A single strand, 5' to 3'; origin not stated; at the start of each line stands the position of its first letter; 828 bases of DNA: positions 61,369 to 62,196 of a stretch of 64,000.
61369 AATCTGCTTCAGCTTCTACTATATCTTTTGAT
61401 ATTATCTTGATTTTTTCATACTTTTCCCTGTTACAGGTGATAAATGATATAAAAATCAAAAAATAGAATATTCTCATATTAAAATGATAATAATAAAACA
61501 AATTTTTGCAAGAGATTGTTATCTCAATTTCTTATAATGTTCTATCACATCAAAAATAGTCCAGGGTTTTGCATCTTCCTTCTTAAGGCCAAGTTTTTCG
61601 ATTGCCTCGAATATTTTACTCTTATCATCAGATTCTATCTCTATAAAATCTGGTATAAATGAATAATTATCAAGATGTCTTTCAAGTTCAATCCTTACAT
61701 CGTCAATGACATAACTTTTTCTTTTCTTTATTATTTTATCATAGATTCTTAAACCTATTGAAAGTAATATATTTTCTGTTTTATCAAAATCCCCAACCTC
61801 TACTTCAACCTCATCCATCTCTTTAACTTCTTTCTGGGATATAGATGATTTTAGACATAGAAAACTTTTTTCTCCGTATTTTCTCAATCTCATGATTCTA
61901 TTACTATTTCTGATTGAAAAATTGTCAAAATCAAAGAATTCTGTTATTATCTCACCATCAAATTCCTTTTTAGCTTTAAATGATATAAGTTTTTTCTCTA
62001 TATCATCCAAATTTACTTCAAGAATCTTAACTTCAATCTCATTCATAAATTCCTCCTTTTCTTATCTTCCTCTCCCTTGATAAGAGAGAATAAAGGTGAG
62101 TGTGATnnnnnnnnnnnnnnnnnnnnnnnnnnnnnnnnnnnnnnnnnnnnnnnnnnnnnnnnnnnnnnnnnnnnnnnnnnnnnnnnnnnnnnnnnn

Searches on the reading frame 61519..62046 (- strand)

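Call 84: search_protein_families(library=pfam, proteins=[window:61519-62046:-], max_evalue=0.00001)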
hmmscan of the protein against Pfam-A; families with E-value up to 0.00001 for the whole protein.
window:61519-62046:- (175 aa): 1 family
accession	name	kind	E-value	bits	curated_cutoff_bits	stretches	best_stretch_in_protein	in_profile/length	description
PF01928.26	CYTH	-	5.1e-13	49.7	23.2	1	1-157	1-172/179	CYTH domain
